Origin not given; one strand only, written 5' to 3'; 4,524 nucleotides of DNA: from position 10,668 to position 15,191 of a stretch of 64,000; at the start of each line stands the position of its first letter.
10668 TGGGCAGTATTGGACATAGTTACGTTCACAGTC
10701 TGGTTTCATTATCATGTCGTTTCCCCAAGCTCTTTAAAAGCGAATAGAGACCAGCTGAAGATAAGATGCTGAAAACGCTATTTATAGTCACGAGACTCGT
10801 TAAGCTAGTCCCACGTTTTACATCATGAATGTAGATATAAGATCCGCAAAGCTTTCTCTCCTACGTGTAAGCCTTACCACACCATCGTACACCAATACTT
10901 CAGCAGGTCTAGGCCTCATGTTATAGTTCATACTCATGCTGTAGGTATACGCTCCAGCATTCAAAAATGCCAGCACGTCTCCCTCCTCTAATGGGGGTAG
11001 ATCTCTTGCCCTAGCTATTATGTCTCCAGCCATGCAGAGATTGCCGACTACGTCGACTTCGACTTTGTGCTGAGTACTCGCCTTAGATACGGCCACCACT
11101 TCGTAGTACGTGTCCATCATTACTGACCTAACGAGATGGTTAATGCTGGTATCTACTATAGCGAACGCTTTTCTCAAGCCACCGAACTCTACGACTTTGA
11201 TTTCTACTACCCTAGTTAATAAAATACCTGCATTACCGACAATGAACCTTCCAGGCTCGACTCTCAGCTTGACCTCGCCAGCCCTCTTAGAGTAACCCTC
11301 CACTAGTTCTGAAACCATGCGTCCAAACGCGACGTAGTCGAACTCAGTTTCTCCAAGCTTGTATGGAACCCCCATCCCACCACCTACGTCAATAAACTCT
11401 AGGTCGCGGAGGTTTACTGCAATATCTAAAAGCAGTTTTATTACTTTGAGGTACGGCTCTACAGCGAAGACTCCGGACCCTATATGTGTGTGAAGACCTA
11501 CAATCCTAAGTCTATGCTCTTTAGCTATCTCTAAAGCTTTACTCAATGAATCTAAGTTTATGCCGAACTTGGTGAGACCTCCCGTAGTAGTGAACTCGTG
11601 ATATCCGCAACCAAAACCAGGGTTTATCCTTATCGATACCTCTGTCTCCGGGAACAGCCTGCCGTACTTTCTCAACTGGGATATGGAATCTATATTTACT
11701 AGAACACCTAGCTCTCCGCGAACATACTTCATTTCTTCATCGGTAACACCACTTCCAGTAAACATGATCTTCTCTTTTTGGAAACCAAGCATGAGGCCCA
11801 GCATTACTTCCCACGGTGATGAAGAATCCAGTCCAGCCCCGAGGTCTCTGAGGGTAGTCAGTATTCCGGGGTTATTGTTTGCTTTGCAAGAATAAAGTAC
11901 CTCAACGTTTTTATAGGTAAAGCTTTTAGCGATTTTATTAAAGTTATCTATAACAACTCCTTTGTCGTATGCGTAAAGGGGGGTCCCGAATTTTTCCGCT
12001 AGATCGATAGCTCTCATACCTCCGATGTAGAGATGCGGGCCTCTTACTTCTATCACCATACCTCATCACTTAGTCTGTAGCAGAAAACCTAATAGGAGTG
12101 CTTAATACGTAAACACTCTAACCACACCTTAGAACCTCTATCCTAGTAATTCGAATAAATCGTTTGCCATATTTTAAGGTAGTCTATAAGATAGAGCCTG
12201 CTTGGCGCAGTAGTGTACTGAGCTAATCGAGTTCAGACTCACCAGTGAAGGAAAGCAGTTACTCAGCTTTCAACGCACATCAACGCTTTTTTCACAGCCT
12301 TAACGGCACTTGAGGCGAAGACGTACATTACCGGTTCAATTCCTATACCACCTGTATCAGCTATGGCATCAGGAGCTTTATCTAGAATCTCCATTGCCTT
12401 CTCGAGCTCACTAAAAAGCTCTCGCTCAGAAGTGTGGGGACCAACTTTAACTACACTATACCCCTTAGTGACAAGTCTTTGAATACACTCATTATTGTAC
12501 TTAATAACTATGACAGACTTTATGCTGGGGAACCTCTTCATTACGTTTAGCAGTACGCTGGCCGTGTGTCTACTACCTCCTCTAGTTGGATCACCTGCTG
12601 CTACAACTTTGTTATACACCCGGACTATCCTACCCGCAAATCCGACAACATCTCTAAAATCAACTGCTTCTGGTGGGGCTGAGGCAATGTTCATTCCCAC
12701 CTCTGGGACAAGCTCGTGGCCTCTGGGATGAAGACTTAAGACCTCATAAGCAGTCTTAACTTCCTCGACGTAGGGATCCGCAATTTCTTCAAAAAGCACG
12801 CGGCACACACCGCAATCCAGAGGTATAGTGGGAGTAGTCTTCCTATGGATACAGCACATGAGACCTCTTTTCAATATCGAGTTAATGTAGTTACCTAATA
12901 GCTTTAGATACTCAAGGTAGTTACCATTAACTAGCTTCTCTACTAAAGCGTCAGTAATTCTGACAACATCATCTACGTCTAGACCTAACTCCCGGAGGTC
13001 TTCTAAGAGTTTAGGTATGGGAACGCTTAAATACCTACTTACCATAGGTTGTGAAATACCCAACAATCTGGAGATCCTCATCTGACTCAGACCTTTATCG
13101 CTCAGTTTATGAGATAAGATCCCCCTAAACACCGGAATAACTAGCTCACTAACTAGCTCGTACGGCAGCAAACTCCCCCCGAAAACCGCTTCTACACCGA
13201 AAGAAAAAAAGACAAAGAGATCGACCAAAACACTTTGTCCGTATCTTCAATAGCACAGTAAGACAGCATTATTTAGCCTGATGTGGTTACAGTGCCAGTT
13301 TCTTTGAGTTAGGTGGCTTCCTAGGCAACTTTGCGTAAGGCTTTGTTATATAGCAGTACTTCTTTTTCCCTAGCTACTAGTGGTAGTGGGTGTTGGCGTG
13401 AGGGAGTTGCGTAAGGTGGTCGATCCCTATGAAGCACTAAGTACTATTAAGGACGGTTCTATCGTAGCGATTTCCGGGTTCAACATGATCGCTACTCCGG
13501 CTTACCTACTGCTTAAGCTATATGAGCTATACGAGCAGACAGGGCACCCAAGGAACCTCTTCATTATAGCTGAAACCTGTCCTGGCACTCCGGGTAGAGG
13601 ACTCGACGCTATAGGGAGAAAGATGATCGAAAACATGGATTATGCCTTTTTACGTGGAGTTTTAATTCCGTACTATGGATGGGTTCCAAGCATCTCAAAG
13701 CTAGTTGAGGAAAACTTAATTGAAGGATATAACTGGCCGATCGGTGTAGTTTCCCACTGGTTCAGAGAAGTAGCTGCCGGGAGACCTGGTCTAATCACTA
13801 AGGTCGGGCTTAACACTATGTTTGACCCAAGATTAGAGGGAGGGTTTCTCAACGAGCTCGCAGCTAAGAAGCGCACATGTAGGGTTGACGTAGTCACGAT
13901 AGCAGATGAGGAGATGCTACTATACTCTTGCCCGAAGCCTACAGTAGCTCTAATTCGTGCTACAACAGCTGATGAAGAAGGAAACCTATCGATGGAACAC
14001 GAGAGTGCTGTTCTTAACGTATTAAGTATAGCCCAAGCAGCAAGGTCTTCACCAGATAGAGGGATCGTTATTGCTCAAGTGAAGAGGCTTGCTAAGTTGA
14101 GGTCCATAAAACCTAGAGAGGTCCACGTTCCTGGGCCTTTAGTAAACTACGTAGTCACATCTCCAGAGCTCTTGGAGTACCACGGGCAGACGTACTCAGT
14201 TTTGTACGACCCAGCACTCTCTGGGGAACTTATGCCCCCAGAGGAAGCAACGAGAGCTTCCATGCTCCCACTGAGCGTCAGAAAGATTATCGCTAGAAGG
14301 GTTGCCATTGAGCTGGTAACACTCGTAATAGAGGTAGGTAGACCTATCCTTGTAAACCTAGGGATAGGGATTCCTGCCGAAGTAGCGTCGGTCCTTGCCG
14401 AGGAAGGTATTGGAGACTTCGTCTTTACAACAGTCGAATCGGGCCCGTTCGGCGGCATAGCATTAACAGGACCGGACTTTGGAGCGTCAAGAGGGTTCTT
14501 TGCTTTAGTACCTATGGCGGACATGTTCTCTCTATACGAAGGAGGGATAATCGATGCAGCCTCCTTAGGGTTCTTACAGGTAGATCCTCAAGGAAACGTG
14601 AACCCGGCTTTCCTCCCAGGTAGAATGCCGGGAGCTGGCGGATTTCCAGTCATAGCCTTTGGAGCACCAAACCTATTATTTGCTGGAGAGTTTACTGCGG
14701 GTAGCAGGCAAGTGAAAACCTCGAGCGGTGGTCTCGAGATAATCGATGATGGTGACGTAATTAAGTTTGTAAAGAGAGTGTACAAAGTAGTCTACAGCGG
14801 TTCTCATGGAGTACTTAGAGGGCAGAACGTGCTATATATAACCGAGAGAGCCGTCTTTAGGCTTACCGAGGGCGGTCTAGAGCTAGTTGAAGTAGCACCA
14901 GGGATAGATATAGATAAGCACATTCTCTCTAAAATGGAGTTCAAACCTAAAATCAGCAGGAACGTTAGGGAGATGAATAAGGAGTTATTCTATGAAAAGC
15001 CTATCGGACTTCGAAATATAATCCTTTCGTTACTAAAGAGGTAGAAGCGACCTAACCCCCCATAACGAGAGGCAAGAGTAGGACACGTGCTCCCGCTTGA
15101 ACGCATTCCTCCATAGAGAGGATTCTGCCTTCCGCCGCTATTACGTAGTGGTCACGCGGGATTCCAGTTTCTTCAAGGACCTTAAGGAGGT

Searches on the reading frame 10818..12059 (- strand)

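Call 32: search_protein_families(library=pfam, proteins=[window:10818-12059:-], max_evalue=0.00001)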
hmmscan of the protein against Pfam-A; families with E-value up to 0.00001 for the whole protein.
window:10818-12059:- (413 aa): 2 families
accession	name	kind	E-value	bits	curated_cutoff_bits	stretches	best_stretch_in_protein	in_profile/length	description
PF02784.22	Orn_Arg_deC_N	-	3.4e-46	158.1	23.4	1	36-275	4-247/247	Pyridoxal-dependent decarboxylase, pyridoxal binding domain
PF00278.28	Orn_DAP_Arg_deC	-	5.8e-23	81.4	23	1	50-369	5-95/95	Pyridoxal-dependent decarboxylase, C-terminal sheet domain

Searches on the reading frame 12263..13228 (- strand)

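Call 32: search_protein_families(library=pfam, proteins=[window:12263-13228:-], max_evalue=0.00001)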
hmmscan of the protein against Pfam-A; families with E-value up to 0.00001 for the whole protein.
window:12263-13228:- (321 aa): 1 family
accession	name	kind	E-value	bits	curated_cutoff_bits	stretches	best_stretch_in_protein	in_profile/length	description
PF10120.14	ThiN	-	1.9e-46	158.2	25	1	156-316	1-164/165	Thiamine-phosphate synthase ThiN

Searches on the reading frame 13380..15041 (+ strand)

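Call 32: search_protein_families(library=pfam, proteins=[window:13380-15041:+], max_evalue=0.00001)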
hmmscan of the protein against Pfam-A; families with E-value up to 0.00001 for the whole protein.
window:13380-15041:+ (554 aa): 1 family
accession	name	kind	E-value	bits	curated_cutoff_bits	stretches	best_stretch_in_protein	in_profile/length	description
PF01144.29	CoA_trans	-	7.7e-34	117.4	23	1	18-260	6-216/217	Coenzyme A transferase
